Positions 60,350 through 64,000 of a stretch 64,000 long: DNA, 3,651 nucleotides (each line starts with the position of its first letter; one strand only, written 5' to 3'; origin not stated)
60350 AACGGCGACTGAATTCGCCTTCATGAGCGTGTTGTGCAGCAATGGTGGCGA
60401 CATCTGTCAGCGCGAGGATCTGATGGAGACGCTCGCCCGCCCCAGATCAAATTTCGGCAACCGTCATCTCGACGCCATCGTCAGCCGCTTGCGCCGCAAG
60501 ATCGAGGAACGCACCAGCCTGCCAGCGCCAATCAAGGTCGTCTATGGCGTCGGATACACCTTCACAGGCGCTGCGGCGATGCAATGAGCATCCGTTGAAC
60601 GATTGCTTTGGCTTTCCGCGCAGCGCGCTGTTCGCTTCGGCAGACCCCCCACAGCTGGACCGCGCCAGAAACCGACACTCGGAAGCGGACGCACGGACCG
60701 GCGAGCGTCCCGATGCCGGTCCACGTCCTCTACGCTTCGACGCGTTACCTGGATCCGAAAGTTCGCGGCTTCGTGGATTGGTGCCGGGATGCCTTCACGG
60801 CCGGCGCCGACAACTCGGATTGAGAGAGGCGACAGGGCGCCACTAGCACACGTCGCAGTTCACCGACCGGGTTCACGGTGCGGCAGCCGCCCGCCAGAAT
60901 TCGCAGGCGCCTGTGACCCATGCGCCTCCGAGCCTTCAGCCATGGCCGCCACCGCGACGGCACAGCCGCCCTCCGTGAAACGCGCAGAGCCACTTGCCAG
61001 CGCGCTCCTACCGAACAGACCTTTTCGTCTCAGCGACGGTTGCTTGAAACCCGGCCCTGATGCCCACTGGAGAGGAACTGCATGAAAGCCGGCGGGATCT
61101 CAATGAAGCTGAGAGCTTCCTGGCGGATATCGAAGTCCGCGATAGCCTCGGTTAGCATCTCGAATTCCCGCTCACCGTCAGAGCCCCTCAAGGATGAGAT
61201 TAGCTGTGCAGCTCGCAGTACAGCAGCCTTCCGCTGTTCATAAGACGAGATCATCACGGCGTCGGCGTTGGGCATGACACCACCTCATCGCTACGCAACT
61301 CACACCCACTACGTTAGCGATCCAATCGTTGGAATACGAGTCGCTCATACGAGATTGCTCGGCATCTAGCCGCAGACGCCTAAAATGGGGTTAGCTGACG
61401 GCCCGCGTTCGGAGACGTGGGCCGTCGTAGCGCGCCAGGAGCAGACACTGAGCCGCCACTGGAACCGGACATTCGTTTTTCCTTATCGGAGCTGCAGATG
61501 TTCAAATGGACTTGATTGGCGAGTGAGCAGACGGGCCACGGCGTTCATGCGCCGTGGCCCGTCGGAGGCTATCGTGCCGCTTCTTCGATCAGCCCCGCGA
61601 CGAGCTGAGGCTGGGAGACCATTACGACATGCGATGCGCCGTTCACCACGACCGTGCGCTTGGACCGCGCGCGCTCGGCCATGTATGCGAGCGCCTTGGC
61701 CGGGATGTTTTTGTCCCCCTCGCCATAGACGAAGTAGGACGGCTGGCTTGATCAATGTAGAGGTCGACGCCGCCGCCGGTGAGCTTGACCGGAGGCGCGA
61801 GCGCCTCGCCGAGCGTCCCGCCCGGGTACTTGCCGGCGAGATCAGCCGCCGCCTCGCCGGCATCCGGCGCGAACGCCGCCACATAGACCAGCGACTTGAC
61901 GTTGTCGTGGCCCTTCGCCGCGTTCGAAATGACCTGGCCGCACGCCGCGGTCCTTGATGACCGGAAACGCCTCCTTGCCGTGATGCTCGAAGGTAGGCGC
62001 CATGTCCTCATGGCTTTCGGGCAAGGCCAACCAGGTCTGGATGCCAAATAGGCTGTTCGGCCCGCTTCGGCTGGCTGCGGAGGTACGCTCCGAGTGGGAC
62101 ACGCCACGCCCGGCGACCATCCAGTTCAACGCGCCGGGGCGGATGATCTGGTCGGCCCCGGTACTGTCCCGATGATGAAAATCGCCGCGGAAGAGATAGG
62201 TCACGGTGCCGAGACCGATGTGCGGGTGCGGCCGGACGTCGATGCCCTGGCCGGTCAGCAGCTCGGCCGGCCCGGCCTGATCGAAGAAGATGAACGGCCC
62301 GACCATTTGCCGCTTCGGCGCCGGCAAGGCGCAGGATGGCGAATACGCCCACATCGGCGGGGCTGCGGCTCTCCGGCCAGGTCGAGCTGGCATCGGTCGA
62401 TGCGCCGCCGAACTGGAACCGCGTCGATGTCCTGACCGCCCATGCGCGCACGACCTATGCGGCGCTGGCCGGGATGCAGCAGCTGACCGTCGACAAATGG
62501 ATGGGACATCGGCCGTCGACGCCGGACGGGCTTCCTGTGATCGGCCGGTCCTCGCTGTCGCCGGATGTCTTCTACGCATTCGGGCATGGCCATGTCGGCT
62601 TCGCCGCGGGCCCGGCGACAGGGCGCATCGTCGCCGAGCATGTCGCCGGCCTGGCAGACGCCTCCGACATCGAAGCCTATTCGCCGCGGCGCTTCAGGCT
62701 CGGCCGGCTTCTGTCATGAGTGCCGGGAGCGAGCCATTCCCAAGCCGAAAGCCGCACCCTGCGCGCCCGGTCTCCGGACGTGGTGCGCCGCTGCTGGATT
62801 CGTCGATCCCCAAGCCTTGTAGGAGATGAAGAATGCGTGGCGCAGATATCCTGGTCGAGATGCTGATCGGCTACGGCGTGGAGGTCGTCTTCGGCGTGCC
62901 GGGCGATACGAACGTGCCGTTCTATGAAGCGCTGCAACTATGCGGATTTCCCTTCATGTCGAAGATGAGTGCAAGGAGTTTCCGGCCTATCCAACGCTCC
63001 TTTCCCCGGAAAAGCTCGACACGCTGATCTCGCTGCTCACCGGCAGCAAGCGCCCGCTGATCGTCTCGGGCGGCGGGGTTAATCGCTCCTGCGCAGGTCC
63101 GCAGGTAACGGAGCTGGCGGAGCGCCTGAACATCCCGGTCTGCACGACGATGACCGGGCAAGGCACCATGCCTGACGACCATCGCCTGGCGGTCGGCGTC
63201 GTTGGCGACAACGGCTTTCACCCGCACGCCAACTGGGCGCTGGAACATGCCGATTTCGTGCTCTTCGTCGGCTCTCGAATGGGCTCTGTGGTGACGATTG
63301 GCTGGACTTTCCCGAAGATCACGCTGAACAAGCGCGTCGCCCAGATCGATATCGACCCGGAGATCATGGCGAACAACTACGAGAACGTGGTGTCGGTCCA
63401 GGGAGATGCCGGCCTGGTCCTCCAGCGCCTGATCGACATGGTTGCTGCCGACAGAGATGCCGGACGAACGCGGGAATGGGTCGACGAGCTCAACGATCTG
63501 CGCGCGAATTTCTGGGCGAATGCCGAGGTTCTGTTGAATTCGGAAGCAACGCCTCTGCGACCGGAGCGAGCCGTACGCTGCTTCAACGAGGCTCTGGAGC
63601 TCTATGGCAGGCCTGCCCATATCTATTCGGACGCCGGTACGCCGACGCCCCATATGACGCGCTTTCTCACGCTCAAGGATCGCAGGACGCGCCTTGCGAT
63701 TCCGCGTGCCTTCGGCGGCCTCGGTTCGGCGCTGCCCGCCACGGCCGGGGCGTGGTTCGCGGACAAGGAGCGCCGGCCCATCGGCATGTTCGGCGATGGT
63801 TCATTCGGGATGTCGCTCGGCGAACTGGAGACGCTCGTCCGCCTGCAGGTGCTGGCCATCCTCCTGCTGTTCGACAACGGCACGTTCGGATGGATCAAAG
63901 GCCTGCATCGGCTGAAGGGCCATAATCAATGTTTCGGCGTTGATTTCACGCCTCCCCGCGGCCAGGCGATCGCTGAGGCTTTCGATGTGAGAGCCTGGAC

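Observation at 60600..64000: Terminal 3.4 kb is a mosaic of at least five gene fragments on both strands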

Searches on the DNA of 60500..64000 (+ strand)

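Call 8: search_dna_similar(query=window:60500-64000:+, collection=plasmids, mode=near, max_rows=20)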
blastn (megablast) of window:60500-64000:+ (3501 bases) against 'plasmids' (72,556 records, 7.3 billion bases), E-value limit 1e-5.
Records with a match: 7; places in all: 10; records where one place covers at least 80% of the query: 0.
Best place of each record, by identity: 90-95% 1; 80-90% 2; 60-80% 4.
By first word of the organism name: Shinella 2; Agrobacterium 1; Azospirillum 1; Rhizobium 1; Bosea 1; Paracoccus 1.
By predicted mobility (MOB-suite, as given by PLSDB): non-mobilizable 4; conjugative 2; mobilizable 1.
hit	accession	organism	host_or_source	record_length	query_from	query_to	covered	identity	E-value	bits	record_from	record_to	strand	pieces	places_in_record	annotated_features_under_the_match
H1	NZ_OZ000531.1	Shinella sp. WSC3-e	-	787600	2483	3501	29%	82.2%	0e+0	874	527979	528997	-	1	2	thiamine pyrophosphate-binding protein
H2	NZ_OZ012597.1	Shinella sp. WSD5-1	-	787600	2483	3501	29%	82.2%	0e+0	874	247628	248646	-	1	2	thiamine pyrophosphate-binding protein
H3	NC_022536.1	Agrobacterium pusense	-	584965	2443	3501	30%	78.2%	0e+0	676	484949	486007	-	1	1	thiamine pyrophosphate-binding protein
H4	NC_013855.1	Azospirillum sp. B510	-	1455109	2452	3501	30%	78.9%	0e+0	704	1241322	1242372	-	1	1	record has no annotation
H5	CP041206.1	Rhizobium sp. NIBRBAC000502774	Genome assembly,Coal mine soil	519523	2456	3485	29%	78.3%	0e+0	656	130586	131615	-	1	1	none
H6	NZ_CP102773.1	Bosea sp. NBC_00550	-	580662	1019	1442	12%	90.4%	1e-77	557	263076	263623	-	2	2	alpha/beta hydrolase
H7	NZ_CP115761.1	Paracoccus sp. SCSIO 75233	cell culture,sediment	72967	1470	1833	10%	78.0%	6e-55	224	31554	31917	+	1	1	pirin family protein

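Call 9: get_annotated_region(hit=H1, flank=6000)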
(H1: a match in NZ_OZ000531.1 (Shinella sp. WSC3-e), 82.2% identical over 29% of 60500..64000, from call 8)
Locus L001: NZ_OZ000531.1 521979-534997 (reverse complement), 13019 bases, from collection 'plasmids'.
description: Shinella sp. WSC3-e isolate ena-SAMPLE-TAB-28-07-2022-10:23:51:176-5823 plasmid paSHIWSC3, complete sequence
organism: Shinella sp. WSC3-e (NCBI taxid 3113208)
taxonomy: Bacteria; Pseudomonadota; Alphaproteobacteria; Hyphomicrobiales; Rhizobiaceae; Shinella; Shinella sp. WSC3-e
host: -; source: -; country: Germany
typing (MOB-suite, as given by PLSDB): non-mobilizable
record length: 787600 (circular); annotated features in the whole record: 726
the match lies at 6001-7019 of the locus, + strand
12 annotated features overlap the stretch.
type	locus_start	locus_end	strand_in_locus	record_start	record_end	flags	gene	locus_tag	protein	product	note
CDS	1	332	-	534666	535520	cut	-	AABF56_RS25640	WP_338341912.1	LysR substrate-binding domain-containing protein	-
CDS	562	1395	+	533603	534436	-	-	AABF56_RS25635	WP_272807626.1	transporter substrate-binding domain-containing protein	-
CDS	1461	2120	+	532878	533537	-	-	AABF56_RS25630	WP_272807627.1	amino acid ABC transporter permease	GO:0006865 - amino acid transport [Evidence IEA]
CDS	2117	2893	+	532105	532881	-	-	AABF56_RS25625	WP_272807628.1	amino acid ABC transporter ATP-binding protein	-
CDS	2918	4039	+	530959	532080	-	-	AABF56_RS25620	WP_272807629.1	enolase C-terminal domain-like protein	-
CDS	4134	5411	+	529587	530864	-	-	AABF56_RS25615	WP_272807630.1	FAD-binding oxidoreductase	-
CDS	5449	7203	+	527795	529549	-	-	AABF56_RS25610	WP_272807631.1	thiamine pyrophosphate-binding protein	-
CDS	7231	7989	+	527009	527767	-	-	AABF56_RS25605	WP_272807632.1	SDR family oxidoreductase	-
CDS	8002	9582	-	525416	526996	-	-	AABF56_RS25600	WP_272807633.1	GMC family oxidoreductase N-terminal domain-containing protein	-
CDS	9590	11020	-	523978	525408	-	-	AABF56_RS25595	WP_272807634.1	NAD-dependent succinate-semialdehyde dehydrogenase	-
CDS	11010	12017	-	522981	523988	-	-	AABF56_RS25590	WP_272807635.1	nitronate monooxygenase family protein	-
CDS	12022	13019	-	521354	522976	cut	-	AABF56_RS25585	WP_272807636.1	AMP-binding protein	-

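Call 10: get_annotated_region(hit=H6, flank=5000)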
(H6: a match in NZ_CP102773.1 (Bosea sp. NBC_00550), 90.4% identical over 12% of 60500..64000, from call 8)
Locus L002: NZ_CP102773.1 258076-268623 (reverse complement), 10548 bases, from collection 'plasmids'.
description: Bosea sp. NBC_00550 plasmid pNBC550, complete sequence
organism: Bosea sp. NBC_00550 (NCBI taxid 2969621)
taxonomy: Bacteria; Pseudomonadota; Alphaproteobacteria; Hyphomicrobiales; Boseaceae; Bosea; Bosea sp. NBC 00550
host: -; source: -; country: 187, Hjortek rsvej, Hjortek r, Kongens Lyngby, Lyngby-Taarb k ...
typing (MOB-suite, as given by PLSDB): non-mobilizable
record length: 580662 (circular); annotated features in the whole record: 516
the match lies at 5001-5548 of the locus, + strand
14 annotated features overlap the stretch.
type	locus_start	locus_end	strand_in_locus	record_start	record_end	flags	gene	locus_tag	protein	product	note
CDS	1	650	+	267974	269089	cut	-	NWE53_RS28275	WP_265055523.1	mandelate racemase/muconate lactonizing enzyme family protein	-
CDS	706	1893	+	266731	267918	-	-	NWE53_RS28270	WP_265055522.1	extracellular solute-binding protein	-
CDS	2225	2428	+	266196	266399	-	-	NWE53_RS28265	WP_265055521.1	CsbD family protein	-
CDS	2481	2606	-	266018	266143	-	-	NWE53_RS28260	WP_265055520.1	hypothetical protein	-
CDS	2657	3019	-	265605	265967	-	-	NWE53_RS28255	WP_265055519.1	hypothetical protein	-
CDS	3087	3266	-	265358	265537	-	-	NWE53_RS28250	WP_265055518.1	hypothetical protein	-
CDS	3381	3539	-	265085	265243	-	-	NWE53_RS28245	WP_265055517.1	hypothetical protein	-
CDS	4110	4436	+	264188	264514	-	-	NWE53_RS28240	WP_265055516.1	NIPSNAP family protein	-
CDS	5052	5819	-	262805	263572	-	-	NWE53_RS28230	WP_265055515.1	alpha/beta hydrolase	-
CDS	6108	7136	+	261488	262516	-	-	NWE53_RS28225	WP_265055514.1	IS110 family transposase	-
CDS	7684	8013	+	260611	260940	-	-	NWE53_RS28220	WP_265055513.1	phage terminase small subunit P27 family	-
CDS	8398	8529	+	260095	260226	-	-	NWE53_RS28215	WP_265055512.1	hypothetical protein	-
CDS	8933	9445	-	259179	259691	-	-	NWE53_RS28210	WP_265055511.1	hypothetical protein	-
CDS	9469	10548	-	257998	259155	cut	-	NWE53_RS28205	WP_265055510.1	acyltransferase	-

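Call 20: search_dna_similar(query=window:60588-61600:+, collection=plasmids, mode=distant, max_rows=20)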
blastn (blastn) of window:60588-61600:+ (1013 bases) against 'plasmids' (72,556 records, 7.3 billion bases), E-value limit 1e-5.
Records with a match: 5; places in all: 5; records where one place covers at least 80% of the query: 0.
Best place of each record, by identity: 80-90% 2; 60-80% 3.
By first word of the organism name: Agrobacterium 3; Bosea 1; Rhizobium 1.
By predicted mobility (MOB-suite, as given by PLSDB): non-mobilizable 3; conjugative 2.
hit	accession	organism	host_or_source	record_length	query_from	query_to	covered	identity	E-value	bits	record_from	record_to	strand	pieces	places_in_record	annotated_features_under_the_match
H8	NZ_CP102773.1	Bosea sp. NBC_00550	-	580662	421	839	41%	87.1%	3e-140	506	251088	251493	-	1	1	hypothetical protein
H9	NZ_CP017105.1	Rhizobium gallicum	Phaseolus vulgaris,Whole ...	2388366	113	213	10%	81.2%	5e-17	98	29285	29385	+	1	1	none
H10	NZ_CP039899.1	Agrobacterium tumefaciens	-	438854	113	210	10%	75.5%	7e-9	70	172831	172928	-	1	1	LysR family transcriptional regulator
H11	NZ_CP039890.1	Agrobacterium tumefaciens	-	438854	113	210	10%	75.5%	7e-9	70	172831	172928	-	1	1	LysR family transcriptional regulator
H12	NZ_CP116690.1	Agrobacterium tumefaciens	Lettuce,cell culture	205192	113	210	10%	75.5%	7e-9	70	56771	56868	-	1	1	LysR family transcriptional regulator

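Call 21: get_annotated_region(hit=H7, flank=4000)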
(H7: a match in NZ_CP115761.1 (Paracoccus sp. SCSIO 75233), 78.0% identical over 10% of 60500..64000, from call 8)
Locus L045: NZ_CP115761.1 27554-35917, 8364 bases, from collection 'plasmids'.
description: Paracoccus sp. SCSIO 75233 plasmid p3, complete sequence
organism: Paracoccus sp. SCSIO 75233 (NCBI taxid 3017782)
taxonomy: Bacteria; Pseudomonadota; Alphaproteobacteria; Rhodobacterales; Paracoccaceae; Paracoccus; Paracoccus sp. SCSIO 75233
host: -; source: cell culture,sediment; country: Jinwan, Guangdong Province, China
typing (MOB-suite, as given by PLSDB): non-mobilizable
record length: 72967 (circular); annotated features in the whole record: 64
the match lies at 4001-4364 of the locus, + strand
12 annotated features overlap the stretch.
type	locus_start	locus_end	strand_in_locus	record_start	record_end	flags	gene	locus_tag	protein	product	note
CDS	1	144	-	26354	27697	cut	-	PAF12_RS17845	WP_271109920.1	Na(+)-translocating NADH-quinone reductase subunit A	GO:0006814 - sodium ion transport [Evidence IEA]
CDS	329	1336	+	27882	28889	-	-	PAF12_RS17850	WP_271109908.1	FAD:protein FMN transferase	GO:0017013 - protein flavinylation [Evidence IEA]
CDS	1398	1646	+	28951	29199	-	nqrM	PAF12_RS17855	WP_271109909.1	(Na+)-NQR maturation NqrM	-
CDS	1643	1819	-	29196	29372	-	-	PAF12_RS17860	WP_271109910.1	hypothetical protein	-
CDS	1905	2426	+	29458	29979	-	-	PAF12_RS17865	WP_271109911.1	CBS domain-containing protein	-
CDS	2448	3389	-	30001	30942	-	-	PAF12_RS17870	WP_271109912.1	DMT family transporter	GO:0055085 - transmembrane transport [Evidence IEA]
CDS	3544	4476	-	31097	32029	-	-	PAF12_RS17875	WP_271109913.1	pirin family protein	-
CDS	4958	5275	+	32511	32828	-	-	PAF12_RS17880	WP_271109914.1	hypothetical protein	-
CDS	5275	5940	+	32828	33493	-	-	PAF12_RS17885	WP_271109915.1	HAD family phosphatase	-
CDS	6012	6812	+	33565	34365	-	-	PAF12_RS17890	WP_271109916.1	DeoR/GlpR family DNA-binding transcription regulator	-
CDS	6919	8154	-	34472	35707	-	-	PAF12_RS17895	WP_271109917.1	dipeptidase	GO:0006508 - proteolysis [Evidence IEA]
CDS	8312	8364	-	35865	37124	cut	-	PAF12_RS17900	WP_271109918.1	glycosyltransferase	-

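Call 22: get_annotated_region(hit=H8, flank=6000)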
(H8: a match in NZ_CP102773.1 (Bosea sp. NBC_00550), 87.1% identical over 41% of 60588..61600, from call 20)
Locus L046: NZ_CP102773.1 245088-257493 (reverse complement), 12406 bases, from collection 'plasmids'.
description: Bosea sp. NBC_00550 plasmid pNBC550, complete sequence
organism: Bosea sp. NBC_00550 (NCBI taxid 2969621)
taxonomy: Bacteria; Pseudomonadota; Alphaproteobacteria; Hyphomicrobiales; Boseaceae; Bosea; Bosea sp. NBC 00550
host: -; source: -; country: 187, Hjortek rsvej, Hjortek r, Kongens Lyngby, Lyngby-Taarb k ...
typing (MOB-suite, as given by PLSDB): non-mobilizable
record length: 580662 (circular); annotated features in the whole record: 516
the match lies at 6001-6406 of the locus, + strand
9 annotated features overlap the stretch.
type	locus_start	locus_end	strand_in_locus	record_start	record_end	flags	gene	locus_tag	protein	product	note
CDS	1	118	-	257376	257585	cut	-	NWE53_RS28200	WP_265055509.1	hypothetical protein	-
CDS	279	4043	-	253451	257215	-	-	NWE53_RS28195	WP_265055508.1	AAA family ATPase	GO:0006302 - double-strand break repair [Evidence IEA]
CDS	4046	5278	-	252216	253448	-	-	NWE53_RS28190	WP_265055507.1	exonuclease SbcCD subunit D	-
CDS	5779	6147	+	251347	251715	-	-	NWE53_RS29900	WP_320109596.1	hypothetical protein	-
CDS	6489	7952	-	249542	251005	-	-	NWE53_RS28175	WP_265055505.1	M20/M25/M40 family metallo-hydrolase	-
CDS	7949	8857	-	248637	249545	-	-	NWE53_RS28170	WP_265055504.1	ABC transporter permease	-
CDS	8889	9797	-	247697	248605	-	-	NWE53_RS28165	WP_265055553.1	ABC transporter permease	GO:0055085 - transmembrane transport [Evidence IEA]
CDS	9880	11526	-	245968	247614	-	-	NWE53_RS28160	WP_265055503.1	ABC transporter substrate-binding protein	-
CDS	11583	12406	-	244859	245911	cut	-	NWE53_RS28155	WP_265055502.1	D-2-hydroxyacid dehydrogenase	-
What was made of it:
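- The orf81 and hydrolase blocks are about 12 kb apart and in the opposite order on pNBC550 (calls 10, 22).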

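Call 78: get_annotated_region(hit=H10, flank=2500)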
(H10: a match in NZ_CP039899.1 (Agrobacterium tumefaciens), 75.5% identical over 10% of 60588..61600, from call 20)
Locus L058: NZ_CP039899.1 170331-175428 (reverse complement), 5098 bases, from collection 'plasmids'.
description: Agrobacterium tumefaciens strain CFBP5877 plasmid pAtCFBP5877a, complete sequence
organism: Agrobacterium tumefaciens (NCBI taxid 358)
taxonomy: Bacteria; Pseudomonadota; Alphaproteobacteria; Hyphomicrobiales; Rhizobiaceae; Agrobacterium; Agrobacterium tumefaciens
host: -; source: -; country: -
typing (MOB-suite, as given by PLSDB): conjugative; relaxase MOBQ; mating-pair formation MPF_T
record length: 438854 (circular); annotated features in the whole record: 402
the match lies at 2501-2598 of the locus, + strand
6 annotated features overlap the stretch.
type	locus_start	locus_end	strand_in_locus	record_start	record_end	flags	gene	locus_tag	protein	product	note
CDS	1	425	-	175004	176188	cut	-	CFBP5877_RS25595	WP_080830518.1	MFS transporter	GO:0055085 - transmembrane transport [Evidence IEA]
CDS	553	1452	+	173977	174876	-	-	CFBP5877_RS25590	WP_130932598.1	LysR family transcriptional regulator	-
CDS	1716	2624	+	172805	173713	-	-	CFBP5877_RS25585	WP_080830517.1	LysR family transcriptional regulator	-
CDS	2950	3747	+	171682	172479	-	-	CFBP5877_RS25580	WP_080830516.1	NADPH-dependent F420 reductase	-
CDS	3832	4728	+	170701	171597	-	-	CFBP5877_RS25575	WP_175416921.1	LysR family transcriptional regulator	-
CDS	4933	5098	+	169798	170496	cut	-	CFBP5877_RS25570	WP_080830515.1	NAD(P)-binding domain-containing protein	-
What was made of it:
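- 60695..60823 (+): LysR-family regulator remnant: the last ~42 codons plus the stop. The HTH and most of the substrate-binding domain are missing. 75-81% nt identity to the 3' ends of LysR genes on Agrobacterium and Rhizobium plasmids (calls 20, 78).
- Checked: It lies over the 3' end of an annotated LysR in an Agrobacterium plasmid (call 78).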

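Call 79: get_annotated_region(hit=H9, flank=2500)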
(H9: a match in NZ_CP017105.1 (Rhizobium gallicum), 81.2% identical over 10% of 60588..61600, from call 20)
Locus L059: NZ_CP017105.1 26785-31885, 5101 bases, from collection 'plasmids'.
description: Rhizobium gallicum strain IE4872 plasmid pRgalIE4872d, complete sequence
organism: Rhizobium gallicum (NCBI taxid 56730)
taxonomy: Bacteria; Pseudomonadota; Alphaproteobacteria; Hyphomicrobiales; Rhizobiaceae; Rhizobium; Rhizobium gallicum
host: -; source: Phaseolus vulgaris,Whole organism,nodule from Agricultural field; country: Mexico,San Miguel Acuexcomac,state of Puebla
typing (MOB-suite, as given by PLSDB): non-mobilizable
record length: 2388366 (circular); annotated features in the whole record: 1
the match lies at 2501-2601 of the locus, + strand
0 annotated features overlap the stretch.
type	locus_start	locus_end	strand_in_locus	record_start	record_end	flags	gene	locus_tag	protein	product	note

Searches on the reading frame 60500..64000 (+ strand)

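Call 97: search_dna_similar(query=L002:5052-5819:-, collection=plasmids, mode=protein, max_rows=60, max_evalue=1e-30)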
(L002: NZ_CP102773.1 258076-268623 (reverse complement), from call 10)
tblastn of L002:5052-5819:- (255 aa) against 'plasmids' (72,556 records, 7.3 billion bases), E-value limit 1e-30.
Records with a match: 365; places in all: 473; records where one place covers at least 80% of the query: 326.
Best place of each record, by identity: >=99% 1; 80-90% 8; 60-80% 119; <60% 237.
By first word of the organism name: Rhizobium 113; Sinorhizobium 61; Agrobacterium 41; Streptomyces 41; Klebsiella 11; Ensifer 6; Roseibium 6; Mesorhizobium 5; Pantoea 5; Burkholderia 5; and 35 more.
By predicted mobility (MOB-suite, as given by PLSDB): non-mobilizable 171; conjugative 160; mobilizable 34.
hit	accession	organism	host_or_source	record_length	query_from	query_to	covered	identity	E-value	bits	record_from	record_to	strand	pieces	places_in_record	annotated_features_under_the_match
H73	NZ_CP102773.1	Bosea sp. NBC_00550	-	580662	1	252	99%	100.0%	1e-145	457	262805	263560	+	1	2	alpha/beta hydrolase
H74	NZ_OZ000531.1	Shinella sp. WSC3-e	-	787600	1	255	100%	85.9%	2e-124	396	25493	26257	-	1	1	alpha/beta hydrolase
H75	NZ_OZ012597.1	Shinella sp. WSD5-1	-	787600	1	255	100%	85.9%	2e-124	396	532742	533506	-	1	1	alpha/beta hydrolase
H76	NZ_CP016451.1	Sinorhizobium sp. RAC02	Microbial isolate,Algal phycosphere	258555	1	255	100%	82.4%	5e-125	397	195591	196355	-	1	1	alpha/beta hydrolase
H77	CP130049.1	Sinorhizobium meliloti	Medicago,Cell culture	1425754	11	255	96%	84.1%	8e-124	394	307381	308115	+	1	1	alpha/beta hydrolase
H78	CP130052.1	Sinorhizobium meliloti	Medicago,Cell culture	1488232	11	255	96%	84.1%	8e-124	394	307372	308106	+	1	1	alpha/beta hydrolase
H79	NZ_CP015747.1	Shinella sp. HZN7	-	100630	1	255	100%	80.0%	3e-115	370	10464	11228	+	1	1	alpha/beta hydrolase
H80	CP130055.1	Sinorhizobium meliloti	Medicago,Cell culture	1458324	15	255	95%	84.2%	7e-122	389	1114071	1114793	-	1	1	alpha/beta hydrolase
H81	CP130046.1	Sinorhizobium meliloti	Medicago,Cell culture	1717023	15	255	95%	84.2%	7e-122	389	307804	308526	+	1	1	alpha/beta hydrolase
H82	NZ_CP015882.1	Ensifer adhaerens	silty clay loam soil (pH 6.1)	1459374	1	255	100%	78.4%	2e-118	379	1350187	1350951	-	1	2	none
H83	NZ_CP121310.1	Ensifer adhaerens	bacterial colony,soil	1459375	1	255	100%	78.4%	2e-118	379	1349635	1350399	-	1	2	none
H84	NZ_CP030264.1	Ensifer adhaerens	Zea mays,whole organism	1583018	1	255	100%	78.4%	2e-118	379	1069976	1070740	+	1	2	none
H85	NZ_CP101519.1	Ensifer adhaerens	cell cuture,rhizosphere soil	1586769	1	255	100%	78.4%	2e-118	379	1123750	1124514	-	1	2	none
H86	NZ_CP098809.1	Ensifer adhaerens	whole organism,soil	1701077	1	255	100%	78.4%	2e-118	379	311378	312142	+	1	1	none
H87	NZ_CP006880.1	Rhizobium gallicum bv. gallicum R602sp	Phaseolus vulgaris,whole ...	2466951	1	255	100%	78.4%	6e-111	357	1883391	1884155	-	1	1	record has no annotation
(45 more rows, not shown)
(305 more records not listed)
